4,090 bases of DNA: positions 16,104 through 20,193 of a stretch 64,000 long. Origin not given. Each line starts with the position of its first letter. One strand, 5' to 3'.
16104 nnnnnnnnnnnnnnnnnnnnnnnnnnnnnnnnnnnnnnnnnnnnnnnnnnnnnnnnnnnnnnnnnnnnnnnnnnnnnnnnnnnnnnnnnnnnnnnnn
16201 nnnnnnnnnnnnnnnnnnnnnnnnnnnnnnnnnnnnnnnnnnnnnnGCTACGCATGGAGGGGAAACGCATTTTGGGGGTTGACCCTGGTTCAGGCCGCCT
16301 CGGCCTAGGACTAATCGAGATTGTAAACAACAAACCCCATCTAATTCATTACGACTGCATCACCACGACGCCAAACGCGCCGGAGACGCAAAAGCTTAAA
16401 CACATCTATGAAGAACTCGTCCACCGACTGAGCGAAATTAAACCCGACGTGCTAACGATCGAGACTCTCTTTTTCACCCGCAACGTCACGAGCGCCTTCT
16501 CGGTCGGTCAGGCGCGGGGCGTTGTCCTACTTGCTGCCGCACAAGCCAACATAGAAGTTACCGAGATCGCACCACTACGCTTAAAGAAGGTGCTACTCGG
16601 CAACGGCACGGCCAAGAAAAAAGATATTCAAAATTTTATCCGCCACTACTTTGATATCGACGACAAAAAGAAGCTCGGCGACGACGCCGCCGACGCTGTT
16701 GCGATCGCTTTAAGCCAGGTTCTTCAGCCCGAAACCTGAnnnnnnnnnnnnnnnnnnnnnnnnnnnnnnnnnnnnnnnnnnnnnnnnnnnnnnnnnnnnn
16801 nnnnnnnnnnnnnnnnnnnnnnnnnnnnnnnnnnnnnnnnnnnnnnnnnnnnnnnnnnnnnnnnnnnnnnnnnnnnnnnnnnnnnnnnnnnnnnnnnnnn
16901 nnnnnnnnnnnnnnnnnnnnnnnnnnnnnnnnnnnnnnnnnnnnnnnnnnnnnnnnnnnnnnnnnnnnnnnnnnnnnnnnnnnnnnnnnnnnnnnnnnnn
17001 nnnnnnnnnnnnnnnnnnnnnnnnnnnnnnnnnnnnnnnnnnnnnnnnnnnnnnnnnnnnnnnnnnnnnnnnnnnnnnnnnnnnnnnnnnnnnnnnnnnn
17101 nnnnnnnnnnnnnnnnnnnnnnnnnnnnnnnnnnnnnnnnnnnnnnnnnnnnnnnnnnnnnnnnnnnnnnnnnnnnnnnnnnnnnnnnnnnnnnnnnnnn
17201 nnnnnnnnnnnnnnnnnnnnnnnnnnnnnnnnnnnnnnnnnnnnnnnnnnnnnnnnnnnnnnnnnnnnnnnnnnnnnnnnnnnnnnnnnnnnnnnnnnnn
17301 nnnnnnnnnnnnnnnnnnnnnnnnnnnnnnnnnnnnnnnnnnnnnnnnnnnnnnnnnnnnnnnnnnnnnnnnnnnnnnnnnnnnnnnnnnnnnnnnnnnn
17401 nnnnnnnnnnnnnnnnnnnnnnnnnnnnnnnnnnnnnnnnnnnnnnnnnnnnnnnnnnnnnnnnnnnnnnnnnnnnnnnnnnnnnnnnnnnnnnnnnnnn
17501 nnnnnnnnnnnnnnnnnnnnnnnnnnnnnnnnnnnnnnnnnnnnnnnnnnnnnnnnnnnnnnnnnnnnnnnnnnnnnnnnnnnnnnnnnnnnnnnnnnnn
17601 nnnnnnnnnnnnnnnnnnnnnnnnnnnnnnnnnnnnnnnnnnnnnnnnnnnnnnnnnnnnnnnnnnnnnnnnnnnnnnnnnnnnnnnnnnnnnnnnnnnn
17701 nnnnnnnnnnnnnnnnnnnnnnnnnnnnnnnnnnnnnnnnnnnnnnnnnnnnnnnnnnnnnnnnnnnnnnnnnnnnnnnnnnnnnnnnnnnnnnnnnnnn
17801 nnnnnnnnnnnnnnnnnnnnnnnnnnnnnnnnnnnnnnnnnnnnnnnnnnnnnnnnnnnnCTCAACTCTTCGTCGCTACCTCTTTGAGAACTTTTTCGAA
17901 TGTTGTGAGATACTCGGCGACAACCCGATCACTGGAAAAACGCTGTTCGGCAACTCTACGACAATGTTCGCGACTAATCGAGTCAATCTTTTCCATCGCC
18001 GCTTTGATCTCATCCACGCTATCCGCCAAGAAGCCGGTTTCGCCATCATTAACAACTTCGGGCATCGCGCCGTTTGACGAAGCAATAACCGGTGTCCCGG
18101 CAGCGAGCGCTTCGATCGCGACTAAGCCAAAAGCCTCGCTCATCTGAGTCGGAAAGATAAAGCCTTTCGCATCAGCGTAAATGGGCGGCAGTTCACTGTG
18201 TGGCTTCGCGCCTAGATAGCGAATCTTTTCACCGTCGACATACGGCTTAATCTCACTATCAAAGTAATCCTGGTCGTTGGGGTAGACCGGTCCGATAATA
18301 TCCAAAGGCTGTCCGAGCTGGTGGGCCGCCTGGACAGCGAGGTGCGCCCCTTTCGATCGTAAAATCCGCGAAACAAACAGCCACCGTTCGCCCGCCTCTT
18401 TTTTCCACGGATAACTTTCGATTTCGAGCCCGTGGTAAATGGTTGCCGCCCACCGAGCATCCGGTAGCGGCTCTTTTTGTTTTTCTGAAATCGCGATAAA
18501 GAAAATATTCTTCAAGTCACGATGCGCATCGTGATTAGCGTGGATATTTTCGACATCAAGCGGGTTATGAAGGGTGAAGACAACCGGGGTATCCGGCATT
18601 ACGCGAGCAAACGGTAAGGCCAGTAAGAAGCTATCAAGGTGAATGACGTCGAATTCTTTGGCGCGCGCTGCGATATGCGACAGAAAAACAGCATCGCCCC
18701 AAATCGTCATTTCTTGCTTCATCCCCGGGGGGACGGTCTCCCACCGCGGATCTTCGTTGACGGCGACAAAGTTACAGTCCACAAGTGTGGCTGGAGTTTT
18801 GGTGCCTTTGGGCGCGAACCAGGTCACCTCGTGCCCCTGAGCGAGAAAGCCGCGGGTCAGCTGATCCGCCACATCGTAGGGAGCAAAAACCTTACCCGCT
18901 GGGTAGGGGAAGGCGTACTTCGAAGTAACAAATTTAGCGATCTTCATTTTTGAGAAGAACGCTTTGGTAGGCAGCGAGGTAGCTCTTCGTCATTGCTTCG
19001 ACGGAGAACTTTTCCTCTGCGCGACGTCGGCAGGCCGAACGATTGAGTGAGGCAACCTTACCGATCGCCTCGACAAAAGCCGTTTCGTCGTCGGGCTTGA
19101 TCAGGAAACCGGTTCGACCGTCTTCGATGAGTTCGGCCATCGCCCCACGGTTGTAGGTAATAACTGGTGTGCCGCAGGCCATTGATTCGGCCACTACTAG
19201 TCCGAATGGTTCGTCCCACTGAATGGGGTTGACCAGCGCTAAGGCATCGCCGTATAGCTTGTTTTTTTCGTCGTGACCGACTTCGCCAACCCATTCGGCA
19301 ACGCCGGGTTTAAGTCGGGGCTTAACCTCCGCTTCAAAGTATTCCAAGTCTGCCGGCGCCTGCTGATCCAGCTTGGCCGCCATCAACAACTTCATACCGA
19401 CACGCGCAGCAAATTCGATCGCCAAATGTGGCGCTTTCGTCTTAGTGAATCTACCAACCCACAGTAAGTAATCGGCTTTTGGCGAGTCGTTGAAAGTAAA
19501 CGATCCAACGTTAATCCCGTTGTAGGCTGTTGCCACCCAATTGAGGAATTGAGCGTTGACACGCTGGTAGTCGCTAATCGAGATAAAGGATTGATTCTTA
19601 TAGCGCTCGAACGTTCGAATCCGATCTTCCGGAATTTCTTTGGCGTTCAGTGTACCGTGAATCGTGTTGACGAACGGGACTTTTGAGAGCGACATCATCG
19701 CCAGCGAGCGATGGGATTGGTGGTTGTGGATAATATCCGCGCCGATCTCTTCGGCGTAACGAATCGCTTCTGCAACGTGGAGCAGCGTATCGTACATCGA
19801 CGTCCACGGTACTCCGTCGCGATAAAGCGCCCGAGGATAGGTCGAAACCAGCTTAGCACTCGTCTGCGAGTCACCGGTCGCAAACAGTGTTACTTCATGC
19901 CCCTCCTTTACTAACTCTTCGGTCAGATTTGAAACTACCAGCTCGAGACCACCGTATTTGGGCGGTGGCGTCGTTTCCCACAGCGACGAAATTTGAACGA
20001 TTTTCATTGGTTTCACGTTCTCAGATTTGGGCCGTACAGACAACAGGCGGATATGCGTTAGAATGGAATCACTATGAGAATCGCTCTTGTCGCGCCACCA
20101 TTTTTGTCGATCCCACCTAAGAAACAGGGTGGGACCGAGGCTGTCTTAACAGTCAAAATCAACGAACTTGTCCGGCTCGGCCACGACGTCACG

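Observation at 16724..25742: Divergent carbohydrate cluster: 4 paralogous GT4s + APH-fold kinase + GalT-like HIT transferase + GH94-like phosphorylase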

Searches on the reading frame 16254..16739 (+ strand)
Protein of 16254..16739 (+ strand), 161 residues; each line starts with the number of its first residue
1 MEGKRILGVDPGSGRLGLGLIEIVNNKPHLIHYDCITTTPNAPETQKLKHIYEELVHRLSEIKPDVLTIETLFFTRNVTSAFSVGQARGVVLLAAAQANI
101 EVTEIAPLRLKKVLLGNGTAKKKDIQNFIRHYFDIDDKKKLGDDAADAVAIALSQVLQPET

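Call 8: search_protein_families(library=pfam, proteins=[window:16254-16739:+])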
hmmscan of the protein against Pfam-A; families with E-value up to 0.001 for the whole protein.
window:16254-16739:+ (161 aa): 1 family
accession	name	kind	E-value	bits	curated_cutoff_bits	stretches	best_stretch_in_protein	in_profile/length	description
PF02075.23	RuvC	-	3.8e-39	134.4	22.2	1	6-154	1-147/148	Crossover junction endodeoxyribonuclease RuvC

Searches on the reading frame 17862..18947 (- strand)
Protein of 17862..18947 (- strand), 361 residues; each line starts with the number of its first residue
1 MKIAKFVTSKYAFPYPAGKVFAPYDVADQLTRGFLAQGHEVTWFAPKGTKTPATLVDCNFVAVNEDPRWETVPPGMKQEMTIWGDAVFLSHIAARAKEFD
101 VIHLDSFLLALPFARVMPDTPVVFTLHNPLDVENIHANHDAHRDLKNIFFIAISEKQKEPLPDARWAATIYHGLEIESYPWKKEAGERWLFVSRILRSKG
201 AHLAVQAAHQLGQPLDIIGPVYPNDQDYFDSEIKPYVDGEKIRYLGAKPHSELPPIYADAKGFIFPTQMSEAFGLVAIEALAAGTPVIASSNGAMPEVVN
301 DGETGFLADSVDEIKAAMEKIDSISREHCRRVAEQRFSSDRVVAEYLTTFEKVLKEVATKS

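Call 3: search_protein_families(library=pfam, proteins=[window:17862-18947:-])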
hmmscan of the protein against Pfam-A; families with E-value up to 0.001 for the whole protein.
window:17862-18947:- (361 aa): 6 families
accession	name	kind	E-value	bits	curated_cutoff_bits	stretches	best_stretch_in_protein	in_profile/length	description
PF00534.26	Glycos_transf_1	-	4.7e-27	95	26.4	1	187-327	16-158/172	Glycosyl transferases group 1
PF13692.12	Glyco_trans_1_4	-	5e-21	75.9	27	1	189-320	4-138/142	Glycosyl transferases group 1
PF13439.12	Glyco_transf_4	-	5.3e-11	43.3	28.5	1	27-152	8-125/170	Glycosyltransferase Family 4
PF13579.12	Glyco_trans_4_4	-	1.4e-07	32.4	29.7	1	27-138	7-103/158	Glycosyl transferase 4-like domain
PF13524.12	Glyco_trans_1_2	-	2.8e-06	27.8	25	1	204-346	5-133/144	Glycosyl transferase-like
PF20706.3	GT4-conflict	-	1.7e-05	24.5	26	1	258-292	280-313/385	Family 4 Glycosyltransferase in conflict systems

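Call 4: search_protein_families(library=ncbifam, proteins=[window:17862-18947:-])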
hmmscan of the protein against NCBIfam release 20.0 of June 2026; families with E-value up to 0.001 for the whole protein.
window:17862-18947:- (361 aa): 27 families (the best 25 are shown)
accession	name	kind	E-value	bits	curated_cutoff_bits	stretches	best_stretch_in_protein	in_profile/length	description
NF041010.1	glycosy_Agl16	equivalog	2.5e-17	62.8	575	1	84-323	71-317/352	glycosylation protein Agl16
TIGR02149.1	glgA_Coryne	subfamily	2.6e-16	59.7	302.4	1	189-318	207-341/391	glycogen synthase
TIGR03999.1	thiol_BshA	equivalog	3.8e-16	59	273.7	1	240-354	255-374/375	N-acetyl-alpha-D-glucosaminyl L-malate synthase BshA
TIGR03449.1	mycothiol_MshA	equivalog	7e-15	54.8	462.5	1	240-317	284-360/406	D-inositol-3-phosphate glycosyltransferase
NF012028.0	PRK15484.1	subfamily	8.9e-13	48.1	618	1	239-335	256-353/380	lipopolysaccharide N-acetylglucosaminyltransferase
TIGR04047.1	MSMEG_0565_glyc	hypoth_equivalog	9e-13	48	259.85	1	242-326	259-344/373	MSMEG_0565 family glycosyltransferase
NF053787.1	GlcN_PG_synth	equivalog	2.8e-12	46.2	480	1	251-354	253-360/361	N-acetylglucosaminyl phosphatidylglycerol synthase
NF041876.1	EPS_EpsE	equivalog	1.8e-11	44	400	1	179-346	207-380/389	exopolysaccharide biosynthesis GT4 family glycosyltransferase EpsE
NF038255.1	exopoly_VpsD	equivalog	2.7e-11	43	300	1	213-354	235-380/381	VpsD family glycosyltransferase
TIGR03088.1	stp2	hypoth_equivalog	2e-10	40.2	409.05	1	251-354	264-374/374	TIGR03088 family PEP-CTERM/XrtA system glycosyltransferase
NF046085.1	XrtY_assoc_Gly1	equivalog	2.8e-09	36.3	400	1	182-355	205-386/387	XrtY-associated glycosyltransferase XYAG1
TIGR02470.1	sucr_synth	equivalog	2.3e-08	32.6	810.4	1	241-324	620-707/784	sucrose synthase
TIGR02472.1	sucr_P_syn_N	equivalog_domain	9.8e-08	31.2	576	1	251-334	328-415/439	sucrose-phosphate synthase, putative, glycosyltransferase domain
NF047880.1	glyco_SdgA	exception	1.9e-06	26.7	800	1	263-328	393-457/488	serine-aspartate repeat adhesin O-glycosyltransferase SdgA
NF038295.1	EPS_HpsP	equivalog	2.6e-06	26.7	550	1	189-352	210-386/388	hormogonium polysaccharide biosynthesis glycosyltransferase HpsP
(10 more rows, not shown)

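Call 76: search_protein_families(library=padloc, proteins=[window:17862-18947:-], max_evalue=0.001)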
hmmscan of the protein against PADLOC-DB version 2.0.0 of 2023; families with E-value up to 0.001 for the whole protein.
window:17862-18947:- (361 aa): 0 families

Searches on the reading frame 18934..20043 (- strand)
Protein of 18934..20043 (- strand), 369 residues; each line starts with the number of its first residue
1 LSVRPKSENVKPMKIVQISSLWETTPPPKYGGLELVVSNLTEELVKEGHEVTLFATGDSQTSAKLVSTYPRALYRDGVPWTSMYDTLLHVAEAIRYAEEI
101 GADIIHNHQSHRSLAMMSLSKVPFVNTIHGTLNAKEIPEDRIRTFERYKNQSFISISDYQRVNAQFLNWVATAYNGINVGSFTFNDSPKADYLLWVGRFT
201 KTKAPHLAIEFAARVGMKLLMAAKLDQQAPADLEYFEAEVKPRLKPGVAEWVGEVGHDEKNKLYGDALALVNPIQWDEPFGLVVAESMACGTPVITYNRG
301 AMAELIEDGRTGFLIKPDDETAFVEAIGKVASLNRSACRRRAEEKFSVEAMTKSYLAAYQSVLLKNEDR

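Call 3: search_protein_families(library=pfam, proteins=[window:18934-20043:-])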
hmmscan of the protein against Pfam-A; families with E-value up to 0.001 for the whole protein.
window:18934-20043:- (369 aa): 6 families
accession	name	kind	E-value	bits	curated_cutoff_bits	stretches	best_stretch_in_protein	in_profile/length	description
PF00534.26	Glycos_transf_1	-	1e-25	90.7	26.4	1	189-337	14-164/172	Glycosyl transferases group 1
PF13692.12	Glyco_trans_1_4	-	3.1e-23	83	27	1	192-330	3-139/142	Glycosyl transferases group 1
PF13439.12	Glyco_transf_4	-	2.3e-14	54.2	28.5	1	30-144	1-125/170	Glycosyltransferase Family 4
PF13579.12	Glyco_trans_4_4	-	1.8e-08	35.4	29.7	1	31-136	1-109/158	Glycosyl transferase 4-like domain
PF08323.17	Glyco_transf_5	-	7.2e-06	26.3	22.7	0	22-56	7-41/239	Starch synthase catalytic domain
PF20706.3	GT4-conflict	-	0.00033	20.2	26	0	276-310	290-324/385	Family 4 Glycosyltransferase in conflict systems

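Call 4: search_protein_families(library=ncbifam, proteins=[window:18934-20043:-])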
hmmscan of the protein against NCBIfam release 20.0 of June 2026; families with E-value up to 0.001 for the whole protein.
window:18934-20043:- (369 aa): 25 families
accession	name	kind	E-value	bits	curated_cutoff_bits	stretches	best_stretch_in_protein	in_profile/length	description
NF041010.1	glycosy_Agl16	equivalog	1.8e-19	69.8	575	1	28-332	12-317/352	glycosylation protein Agl16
TIGR02149.1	glgA_Coryne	subfamily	5.4e-18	65.3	302.4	1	188-363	202-391/391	glycogen synthase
NF041876.1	EPS_EpsE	equivalog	1.1e-15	57.8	400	1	252-351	281-379/389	exopolysaccharide biosynthesis GT4 family glycosyltransferase EpsE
TIGR03999.1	thiol_BshA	equivalog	5.8e-15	55.1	273.7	1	277-363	282-374/375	N-acetyl-alpha-D-glucosaminyl L-malate synthase BshA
NF053787.1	GlcN_PG_synth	equivalog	3.1e-14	52.6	480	1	277-363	271-360/361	N-acetylglucosaminyl phosphatidylglycerol synthase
TIGR03088.1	stp2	hypoth_equivalog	3.9e-14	52.5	409.05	1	281-363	286-374/374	TIGR03088 family PEP-CTERM/XrtA system glycosyltransferase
TIGR03449.1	mycothiol_MshA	equivalog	1.9e-13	50.1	462.5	1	191-360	221-401/406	D-inositol-3-phosphate glycosyltransferase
NF046085.1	XrtY_assoc_Gly1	equivalog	3.3e-13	49.2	400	1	249-363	267-385/387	XrtY-associated glycosyltransferase XYAG1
TIGR02095.1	glgA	subfamily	1.3e-11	43.9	328.45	1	190-361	294-476/477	glycogen/starch synthase, ADP-glucose type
TIGR04047.1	MSMEG_0565_glyc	hypoth_equivalog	9.7e-11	41.3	259.85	1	243-359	253-371/373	MSMEG_0565 family glycosyltransferase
NF047880.1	glyco_SdgA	exception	1.5e-09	37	800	1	277-332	399-455/488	serine-aspartate repeat adhesin O-glycosyltransferase SdgA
NF038295.1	EPS_HpsP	equivalog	2.8e-09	36.5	550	1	248-362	269-387/388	hormogonium polysaccharide biosynthesis glycosyltransferase HpsP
NF012028.0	PRK15484.1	subfamily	6.4e-09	35.4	618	1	251-330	261-341/380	lipopolysaccharide N-acetylglucosaminyltransferase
TIGR04063.1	stp3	hypoth_equivalog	9.4e-09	34.6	442.05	1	285-360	312-389/397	TIGR04063 family PEP-CTERM/XrtA system glycosyltransferase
TIGR02470.1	sucr_synth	equivalog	1.1e-07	30.3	810.4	1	272-327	649-703/784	sucrose synthase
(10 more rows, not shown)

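Call 46: search_solved_structures(query=window:18934-20043:-, max_evalue=1e-8)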
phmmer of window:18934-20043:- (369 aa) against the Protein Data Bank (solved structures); distinct sequences matched with E-value up to 1e-8: 11.
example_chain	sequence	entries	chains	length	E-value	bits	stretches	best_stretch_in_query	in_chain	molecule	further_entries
8x3q_C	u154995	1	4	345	2.2e-88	300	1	13-364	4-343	Glycosyl transferase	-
7fg9_A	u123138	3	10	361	2.3e-88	299.9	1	13-364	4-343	Glycosyl transferase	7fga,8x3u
5zer_A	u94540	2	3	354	1.2e-30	110.1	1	29-354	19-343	UDP-glucose:tetrahydrobiopterin glucosyltransferase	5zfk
5ze7_B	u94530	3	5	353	1.3e-30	110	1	29-353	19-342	UDP-glucose:tetrahydrobiopterin glucosyltransferase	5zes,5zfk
9v0l_A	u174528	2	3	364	9.7e-25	90.7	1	175-350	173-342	tetrahydrobiopterin glucosyltransferases | tetrahydrobiopterin glucosyltransferase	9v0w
2iuy_A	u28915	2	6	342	3.1e-13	52.8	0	188-342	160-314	GLYCOSYLTRANSFERASE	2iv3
6kih_A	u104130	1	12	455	5.1e-12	48.8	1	192-332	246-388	Tll1590 protein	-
2jjm_A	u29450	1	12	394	4.3e-10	42.5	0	275-364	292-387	GLYCOSYL TRANSFERASE, GROUP 1 FAMILY PROTEIN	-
3mbo_A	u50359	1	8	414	5e-10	42.3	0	275-364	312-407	Glycosyltransferase, group 1 family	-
5d00_A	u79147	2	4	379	2.5e-09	40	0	273-330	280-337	N-acetyl-alpha-D-glucosaminyl L-malate synthase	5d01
2f9f_A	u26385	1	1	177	5.1e-09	39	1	191-344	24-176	first mannosyl transferase (wbaZ-1)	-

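Call 55: search_solved_structures(query=window:18934-20043:-, max_evalue=1e-50, show_alignments=1)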
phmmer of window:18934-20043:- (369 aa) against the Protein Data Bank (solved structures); distinct sequences matched with E-value up to 1e-50: 2.
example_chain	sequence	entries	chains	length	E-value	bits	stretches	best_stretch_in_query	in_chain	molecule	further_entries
8x3q_C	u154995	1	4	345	2.2e-88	300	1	13-364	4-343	Glycosyl transferase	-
7fg9_A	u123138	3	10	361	2.3e-88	299.9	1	13-364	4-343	Glycosyl transferase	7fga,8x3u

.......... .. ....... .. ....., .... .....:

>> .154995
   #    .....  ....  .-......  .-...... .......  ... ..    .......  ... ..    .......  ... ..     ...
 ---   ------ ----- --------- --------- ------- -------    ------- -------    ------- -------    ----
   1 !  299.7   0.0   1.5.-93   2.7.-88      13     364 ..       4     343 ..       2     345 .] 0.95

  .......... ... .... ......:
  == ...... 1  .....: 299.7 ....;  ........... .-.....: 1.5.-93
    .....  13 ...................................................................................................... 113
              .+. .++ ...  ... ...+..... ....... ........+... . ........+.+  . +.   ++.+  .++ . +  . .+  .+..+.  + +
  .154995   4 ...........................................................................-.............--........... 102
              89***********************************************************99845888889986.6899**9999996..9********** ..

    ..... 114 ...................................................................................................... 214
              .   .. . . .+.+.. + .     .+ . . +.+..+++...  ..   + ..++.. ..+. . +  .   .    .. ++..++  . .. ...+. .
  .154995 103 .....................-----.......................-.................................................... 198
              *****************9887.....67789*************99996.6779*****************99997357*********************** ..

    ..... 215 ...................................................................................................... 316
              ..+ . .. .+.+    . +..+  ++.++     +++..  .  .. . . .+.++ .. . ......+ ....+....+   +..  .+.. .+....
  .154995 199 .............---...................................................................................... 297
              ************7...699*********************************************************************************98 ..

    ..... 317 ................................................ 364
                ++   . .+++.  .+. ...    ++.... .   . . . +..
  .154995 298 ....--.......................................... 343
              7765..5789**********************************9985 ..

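Call 76: search_protein_families(library=padloc, proteins=[window:18934-20043:-], max_evalue=0.001)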
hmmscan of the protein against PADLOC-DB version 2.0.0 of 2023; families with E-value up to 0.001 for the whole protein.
window:18934-20043:- (369 aa): 0 families
